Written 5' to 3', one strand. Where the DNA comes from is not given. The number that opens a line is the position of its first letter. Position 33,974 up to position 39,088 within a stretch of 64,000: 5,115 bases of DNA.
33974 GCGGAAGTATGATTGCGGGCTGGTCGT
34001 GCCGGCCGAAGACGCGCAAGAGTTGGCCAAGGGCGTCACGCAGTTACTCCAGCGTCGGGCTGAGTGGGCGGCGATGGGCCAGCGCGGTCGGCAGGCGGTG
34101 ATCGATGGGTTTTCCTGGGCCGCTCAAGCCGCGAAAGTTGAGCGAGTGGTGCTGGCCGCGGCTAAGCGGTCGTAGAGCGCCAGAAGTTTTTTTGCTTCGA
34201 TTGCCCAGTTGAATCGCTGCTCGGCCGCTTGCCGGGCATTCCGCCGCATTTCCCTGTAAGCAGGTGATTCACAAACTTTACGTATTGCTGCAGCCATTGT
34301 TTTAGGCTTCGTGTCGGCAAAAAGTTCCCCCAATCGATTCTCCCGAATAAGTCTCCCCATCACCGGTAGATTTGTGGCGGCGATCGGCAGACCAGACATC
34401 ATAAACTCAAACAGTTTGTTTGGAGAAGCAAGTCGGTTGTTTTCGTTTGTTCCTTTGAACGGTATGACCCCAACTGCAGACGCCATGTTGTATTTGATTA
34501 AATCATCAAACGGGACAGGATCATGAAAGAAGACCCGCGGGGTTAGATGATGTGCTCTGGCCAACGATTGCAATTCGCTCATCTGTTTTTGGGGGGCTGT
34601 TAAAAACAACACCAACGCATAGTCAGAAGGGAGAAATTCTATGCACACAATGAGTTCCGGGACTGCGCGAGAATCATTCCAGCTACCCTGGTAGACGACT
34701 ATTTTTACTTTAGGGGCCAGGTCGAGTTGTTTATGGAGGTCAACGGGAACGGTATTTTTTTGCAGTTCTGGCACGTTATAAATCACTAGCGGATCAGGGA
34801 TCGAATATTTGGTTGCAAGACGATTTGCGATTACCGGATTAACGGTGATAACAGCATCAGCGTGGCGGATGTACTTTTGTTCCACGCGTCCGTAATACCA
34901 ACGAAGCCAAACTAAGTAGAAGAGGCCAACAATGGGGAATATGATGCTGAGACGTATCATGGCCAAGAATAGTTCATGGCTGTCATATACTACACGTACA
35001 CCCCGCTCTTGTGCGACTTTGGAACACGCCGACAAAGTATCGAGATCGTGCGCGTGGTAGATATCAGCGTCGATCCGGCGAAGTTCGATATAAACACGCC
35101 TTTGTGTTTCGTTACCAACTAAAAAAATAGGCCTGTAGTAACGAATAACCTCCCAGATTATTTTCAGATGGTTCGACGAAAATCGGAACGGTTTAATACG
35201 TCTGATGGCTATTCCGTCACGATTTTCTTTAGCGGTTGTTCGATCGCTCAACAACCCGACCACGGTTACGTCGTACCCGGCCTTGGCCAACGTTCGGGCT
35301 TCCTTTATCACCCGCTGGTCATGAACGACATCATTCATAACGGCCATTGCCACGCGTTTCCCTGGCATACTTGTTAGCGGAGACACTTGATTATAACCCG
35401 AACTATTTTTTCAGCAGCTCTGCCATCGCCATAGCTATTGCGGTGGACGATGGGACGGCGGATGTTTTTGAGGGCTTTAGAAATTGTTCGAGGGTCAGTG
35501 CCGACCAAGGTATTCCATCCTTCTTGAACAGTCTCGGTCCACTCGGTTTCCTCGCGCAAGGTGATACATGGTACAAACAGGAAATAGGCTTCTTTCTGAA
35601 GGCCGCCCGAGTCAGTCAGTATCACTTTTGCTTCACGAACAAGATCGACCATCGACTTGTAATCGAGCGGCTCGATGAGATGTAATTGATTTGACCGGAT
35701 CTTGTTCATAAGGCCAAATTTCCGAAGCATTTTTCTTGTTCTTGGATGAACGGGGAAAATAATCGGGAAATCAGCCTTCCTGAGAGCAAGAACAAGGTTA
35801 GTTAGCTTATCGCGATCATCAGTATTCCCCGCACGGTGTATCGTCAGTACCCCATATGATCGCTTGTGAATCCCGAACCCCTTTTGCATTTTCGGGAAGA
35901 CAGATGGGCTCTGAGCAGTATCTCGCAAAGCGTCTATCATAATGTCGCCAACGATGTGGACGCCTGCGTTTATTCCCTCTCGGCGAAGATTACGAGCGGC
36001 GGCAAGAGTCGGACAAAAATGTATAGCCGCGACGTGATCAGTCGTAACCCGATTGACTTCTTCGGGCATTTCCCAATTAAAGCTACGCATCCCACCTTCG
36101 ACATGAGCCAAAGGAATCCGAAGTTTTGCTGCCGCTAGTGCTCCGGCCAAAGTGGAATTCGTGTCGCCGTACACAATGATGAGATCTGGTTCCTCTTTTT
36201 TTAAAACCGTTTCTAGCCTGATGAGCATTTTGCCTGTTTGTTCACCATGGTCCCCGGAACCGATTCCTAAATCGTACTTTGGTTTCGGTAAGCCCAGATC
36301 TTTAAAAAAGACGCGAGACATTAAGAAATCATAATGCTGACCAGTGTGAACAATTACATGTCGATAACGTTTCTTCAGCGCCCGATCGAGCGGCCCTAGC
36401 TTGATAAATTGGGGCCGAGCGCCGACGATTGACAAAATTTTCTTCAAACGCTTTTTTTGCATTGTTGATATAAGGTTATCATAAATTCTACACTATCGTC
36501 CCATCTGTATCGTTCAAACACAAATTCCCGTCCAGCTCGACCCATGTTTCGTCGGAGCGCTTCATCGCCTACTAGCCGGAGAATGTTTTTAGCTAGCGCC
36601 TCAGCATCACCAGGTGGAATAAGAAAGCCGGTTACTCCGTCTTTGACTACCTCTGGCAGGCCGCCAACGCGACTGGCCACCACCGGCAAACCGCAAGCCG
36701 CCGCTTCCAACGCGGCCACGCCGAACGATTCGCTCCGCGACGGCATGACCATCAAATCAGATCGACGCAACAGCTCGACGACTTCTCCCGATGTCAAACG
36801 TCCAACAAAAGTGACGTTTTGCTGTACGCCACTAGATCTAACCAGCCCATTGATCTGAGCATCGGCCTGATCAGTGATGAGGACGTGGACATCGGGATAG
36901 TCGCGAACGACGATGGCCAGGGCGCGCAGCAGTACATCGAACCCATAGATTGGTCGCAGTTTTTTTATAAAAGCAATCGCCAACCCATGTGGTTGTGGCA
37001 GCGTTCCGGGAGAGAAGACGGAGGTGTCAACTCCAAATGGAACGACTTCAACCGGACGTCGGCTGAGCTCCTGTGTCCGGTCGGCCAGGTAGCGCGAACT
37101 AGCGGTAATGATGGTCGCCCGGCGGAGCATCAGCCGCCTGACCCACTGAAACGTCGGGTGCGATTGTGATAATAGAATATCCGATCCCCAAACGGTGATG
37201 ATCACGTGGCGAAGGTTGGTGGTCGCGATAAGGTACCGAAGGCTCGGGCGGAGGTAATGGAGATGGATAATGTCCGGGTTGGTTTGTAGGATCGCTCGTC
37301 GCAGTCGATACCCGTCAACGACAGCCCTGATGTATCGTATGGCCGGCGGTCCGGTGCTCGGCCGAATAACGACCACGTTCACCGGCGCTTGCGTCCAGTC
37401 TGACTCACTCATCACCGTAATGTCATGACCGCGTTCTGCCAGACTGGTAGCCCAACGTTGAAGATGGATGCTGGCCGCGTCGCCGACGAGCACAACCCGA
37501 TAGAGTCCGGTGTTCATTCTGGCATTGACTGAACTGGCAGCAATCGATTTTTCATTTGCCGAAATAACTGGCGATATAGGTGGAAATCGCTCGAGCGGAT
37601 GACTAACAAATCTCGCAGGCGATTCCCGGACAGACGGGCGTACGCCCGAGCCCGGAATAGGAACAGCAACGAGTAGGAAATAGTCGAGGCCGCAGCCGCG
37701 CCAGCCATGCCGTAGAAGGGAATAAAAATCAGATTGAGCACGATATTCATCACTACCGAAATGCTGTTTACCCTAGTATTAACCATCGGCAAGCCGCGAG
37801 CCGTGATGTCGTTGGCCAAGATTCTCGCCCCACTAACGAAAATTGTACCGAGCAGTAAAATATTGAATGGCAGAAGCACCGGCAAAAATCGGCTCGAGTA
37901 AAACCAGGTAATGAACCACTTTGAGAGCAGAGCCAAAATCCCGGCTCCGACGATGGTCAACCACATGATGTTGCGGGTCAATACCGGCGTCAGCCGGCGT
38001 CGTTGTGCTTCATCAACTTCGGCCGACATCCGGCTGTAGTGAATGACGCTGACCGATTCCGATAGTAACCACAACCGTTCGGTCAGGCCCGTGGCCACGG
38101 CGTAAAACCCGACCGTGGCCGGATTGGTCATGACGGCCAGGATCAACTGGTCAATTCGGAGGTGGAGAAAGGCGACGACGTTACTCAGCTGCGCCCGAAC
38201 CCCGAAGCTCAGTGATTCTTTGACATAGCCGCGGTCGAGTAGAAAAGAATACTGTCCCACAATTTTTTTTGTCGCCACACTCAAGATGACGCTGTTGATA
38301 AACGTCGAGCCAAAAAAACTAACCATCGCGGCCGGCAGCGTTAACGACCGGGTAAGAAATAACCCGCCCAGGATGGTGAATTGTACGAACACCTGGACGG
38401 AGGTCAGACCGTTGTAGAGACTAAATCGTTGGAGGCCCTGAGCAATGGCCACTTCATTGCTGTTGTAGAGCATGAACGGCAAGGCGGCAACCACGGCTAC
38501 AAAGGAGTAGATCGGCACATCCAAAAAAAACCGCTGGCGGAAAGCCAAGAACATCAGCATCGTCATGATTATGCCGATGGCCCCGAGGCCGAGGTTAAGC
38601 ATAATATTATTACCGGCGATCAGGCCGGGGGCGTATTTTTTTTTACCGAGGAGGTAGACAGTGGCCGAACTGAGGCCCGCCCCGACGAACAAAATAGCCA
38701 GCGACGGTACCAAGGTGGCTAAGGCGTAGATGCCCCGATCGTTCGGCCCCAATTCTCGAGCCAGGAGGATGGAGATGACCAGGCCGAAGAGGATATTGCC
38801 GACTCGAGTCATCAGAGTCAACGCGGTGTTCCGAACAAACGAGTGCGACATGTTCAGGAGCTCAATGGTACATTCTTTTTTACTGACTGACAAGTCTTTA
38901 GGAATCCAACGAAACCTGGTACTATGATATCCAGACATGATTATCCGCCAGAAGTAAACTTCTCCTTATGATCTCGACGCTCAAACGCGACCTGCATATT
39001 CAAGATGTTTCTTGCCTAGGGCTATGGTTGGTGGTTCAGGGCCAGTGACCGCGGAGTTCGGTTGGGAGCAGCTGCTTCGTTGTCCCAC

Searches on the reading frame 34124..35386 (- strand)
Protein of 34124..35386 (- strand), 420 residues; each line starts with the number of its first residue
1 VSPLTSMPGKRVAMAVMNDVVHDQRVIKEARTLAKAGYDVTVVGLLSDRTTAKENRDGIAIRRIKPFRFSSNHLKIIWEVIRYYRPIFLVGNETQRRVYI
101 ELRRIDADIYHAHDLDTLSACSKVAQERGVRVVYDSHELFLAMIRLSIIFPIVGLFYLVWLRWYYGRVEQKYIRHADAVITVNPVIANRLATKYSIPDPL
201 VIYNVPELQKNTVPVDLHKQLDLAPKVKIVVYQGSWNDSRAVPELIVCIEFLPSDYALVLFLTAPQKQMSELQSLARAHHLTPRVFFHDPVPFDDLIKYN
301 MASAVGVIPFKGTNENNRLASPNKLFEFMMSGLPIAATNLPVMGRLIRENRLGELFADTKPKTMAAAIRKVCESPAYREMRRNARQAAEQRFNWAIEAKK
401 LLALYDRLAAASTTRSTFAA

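Call 8: search_protein_families(library=pfam, proteins=[window:34124-35386:-], max_evalue=0.001)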
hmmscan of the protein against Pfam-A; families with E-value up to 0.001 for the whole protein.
window:34124-35386:- (420 aa): 5 families
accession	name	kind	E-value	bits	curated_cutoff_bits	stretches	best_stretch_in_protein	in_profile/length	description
PF13579.12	Glyco_trans_4_4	-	2.5e-14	54.3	29.7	1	30-199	11-151/158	Glycosyl transferase 4-like domain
PF13439.12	Glyco_transf_4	-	2.6e-14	54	28.5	1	29-204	11-164/170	Glycosyltransferase Family 4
PF13692.12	Glyco_trans_1_4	-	2.7e-11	44.3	27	1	258-373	34-141/142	Glycosyl transferases group 1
PF00534.26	Glycos_transf_1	-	1.2e-08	35.2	26.4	1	218-390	6-171/172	Glycosyl transferases group 1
PF13524.12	Glyco_trans_1_2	-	9.8e-05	22.8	25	1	284-402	28-143/144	Glycosyl transferase-like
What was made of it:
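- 34124..37517 (-): GT4, UDP-GlcNAc 2-epimerase and GT4, co-oriented with the flippase. call 8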

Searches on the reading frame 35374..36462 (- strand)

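Call 8: search_protein_families(library=pfam, proteins=[window:35374-36462:-], max_evalue=0.001)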
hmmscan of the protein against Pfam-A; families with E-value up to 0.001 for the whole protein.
window:35374-36462:- (362 aa): 2 families
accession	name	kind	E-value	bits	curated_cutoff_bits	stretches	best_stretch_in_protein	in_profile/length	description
PF02350.25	Epimerase_2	-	1.4e-106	356.7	30.6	1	29-357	3-346/347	UDP-N-acetylglucosamine 2-epimerase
PF13579.12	Glyco_trans_4_4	-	0.00011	23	29.7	1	76-166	56-149/158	Glycosyl transferase 4-like domain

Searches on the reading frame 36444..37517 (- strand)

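Call 8: search_protein_families(library=pfam, proteins=[window:36444-37517:-], max_evalue=0.001)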
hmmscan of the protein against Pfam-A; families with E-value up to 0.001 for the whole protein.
window:36444-37517:- (357 aa): 7 families
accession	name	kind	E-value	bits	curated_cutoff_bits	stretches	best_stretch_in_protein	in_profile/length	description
PF00534.26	Glycos_transf_1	-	1.4e-40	139.1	26.4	1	181-331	18-171/172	Glycosyl transferases group 1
PF13692.12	Glyco_trans_1_4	-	1.3e-34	119.9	27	1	181-318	4-142/142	Glycosyl transferases group 1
PF13439.12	Glyco_transf_4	-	1.1e-18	68.3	28.5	1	16-166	5-169/170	Glycosyltransferase Family 4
PF13477.12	Glyco_trans_4_2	-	4.8e-17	62.9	23.4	1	7-140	1-138/139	Glycosyl transferase 4-like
PF20706.3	GT4-conflict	-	8.8e-15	55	26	1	128-343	141-382/385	Family 4 Glycosyltransferase in conflict systems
PF13579.12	Glyco_trans_4_4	-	3.8e-13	50.5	29.7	1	17-162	5-158/158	Glycosyl transferase 4-like domain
PF13524.12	Glyco_trans_1_2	-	7.1e-13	49.2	25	1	233-346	27-142/144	Glycosyl transferase-like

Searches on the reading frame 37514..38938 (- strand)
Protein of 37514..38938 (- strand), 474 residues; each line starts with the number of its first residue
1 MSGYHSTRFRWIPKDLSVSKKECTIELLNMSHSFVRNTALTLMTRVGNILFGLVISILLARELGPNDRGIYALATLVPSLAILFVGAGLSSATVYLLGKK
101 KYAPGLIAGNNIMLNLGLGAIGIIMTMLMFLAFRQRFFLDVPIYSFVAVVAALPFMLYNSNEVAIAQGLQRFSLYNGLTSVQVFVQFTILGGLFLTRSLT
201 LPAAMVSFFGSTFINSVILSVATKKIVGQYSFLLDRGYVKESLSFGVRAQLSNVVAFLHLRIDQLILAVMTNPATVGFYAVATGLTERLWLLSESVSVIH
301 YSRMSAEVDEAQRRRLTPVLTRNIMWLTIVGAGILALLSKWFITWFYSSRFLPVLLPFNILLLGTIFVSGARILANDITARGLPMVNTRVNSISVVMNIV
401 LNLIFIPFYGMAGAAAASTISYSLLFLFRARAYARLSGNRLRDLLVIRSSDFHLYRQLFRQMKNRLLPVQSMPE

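Call 8: search_protein_families(library=pfam, proteins=[window:37514-38938:-], max_evalue=0.001)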
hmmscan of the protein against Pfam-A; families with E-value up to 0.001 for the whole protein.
window:37514-38938:- (474 aa): 2 families
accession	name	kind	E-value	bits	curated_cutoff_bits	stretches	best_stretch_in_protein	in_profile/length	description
PF01943.22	Polysacc_synt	-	7.1e-16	58.9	28.2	1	35-286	2-251/274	Polysaccharide biosynthesis protein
PF13440.11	Polysacc_synt_3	-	2.2e-13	50.5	23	1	58-354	1-291/293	Polysaccharide biosynthesis protein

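Call 34: search_protein_families(library=ncbifam, proteins=[window:37514-38938:-], max_evalue=0.01)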
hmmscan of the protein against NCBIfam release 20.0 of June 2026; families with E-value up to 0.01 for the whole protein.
window:37514-38938:- (474 aa): 1 family
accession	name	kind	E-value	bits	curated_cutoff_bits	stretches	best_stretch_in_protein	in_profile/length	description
NF050818.1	PolSacchBiosHfsF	equivalog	4.6e-05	22.6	700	1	392-424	362-394/468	polysaccharide biosynthesis protein HfsF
